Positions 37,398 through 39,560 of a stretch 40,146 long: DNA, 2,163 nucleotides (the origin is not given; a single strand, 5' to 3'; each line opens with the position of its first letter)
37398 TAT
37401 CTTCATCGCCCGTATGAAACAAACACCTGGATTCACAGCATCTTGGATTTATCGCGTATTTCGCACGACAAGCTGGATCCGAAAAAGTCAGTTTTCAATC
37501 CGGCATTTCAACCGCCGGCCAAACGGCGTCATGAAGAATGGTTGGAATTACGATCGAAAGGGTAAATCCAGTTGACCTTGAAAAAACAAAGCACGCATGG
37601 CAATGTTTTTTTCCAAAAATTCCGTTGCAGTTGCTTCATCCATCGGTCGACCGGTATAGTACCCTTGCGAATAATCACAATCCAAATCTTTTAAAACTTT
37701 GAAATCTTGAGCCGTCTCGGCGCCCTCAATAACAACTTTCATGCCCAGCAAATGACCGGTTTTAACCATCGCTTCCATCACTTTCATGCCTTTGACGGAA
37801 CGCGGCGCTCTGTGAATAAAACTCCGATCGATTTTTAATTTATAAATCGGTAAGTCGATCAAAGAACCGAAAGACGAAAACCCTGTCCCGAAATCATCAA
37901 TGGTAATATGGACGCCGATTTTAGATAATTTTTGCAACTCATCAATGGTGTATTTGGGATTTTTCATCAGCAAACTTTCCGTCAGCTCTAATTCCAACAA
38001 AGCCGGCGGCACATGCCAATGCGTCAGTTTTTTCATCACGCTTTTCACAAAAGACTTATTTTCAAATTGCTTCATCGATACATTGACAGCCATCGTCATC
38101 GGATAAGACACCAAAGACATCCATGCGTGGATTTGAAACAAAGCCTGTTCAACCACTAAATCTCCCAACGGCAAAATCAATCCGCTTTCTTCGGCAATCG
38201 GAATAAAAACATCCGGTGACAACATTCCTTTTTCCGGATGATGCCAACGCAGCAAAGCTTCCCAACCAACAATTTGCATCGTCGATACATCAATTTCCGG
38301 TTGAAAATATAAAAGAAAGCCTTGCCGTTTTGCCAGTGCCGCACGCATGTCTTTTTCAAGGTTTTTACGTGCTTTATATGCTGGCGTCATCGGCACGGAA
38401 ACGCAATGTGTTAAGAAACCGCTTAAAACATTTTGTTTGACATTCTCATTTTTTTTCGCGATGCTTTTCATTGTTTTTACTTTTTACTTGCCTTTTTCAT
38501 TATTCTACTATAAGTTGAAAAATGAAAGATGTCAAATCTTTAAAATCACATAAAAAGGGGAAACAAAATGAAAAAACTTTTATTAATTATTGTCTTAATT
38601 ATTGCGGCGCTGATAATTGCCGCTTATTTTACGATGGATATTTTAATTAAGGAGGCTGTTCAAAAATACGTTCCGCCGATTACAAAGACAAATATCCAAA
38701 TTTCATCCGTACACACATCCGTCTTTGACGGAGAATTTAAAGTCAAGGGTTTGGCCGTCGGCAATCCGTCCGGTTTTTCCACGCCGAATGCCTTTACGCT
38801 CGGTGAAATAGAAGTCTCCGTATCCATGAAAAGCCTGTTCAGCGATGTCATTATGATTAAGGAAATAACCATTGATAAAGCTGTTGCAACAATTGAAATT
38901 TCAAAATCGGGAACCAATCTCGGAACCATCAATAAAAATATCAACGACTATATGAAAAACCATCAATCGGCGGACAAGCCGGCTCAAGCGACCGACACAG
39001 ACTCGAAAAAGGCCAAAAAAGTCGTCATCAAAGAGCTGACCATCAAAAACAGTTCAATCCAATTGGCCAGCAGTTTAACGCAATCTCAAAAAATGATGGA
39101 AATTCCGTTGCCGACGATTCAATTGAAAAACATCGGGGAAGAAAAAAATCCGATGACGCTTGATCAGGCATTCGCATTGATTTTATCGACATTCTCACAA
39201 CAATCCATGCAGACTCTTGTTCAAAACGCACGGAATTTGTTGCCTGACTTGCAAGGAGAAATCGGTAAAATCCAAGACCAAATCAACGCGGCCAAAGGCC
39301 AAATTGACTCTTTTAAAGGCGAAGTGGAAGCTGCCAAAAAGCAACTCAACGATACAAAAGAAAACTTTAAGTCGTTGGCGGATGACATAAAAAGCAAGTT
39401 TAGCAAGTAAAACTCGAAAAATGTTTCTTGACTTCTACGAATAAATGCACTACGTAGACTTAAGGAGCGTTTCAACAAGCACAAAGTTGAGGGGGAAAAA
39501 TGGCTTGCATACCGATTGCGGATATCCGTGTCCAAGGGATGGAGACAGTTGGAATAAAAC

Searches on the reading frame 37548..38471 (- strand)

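Call 77: search_protein_families(library=pfam, proteins=[window:37548-38471:-], max_evalue=0.01)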
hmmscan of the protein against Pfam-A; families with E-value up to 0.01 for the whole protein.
window:37548-38471:- (307 aa): 1 family
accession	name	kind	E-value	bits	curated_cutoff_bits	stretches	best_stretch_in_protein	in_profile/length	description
PF00563.25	EAL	-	6.1e-62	209.5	31.3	1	41-276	3-236/236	EAL domain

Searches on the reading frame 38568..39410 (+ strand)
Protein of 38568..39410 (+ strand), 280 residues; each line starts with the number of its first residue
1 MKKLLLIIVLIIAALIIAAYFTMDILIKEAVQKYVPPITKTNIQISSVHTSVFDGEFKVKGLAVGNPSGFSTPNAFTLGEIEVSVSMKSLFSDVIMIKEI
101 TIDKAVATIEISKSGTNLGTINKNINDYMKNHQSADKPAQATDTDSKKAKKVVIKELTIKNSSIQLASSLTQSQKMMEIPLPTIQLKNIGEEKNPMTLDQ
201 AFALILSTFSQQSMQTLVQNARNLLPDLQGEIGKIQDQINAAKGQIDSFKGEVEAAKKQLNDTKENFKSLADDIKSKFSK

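Call 77: search_protein_families(library=pfam, proteins=[window:38568-39410:+], max_evalue=0.01)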
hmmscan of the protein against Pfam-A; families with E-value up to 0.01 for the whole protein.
window:38568-39410:+ (280 aa): 4 families
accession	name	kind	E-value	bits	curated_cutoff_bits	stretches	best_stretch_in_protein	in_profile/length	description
PF05359.17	DUF748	-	1e-16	60.7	50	1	1-189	14-187/1037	Domain of Unknown Function (DUF748)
PF05170.20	AsmA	-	9.7e-14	51.5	29.8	1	4-172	12-177/607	AsmA family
PF05667.16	CCDC22_CC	-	0.00053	19.7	39.2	1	118-277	121-266/477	CCDC22 protein coiled-coil region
PF16331.10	TolA_bind_tri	-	0.0086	16.6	30.1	0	234-274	22-62/76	TolA binding protein trimerisation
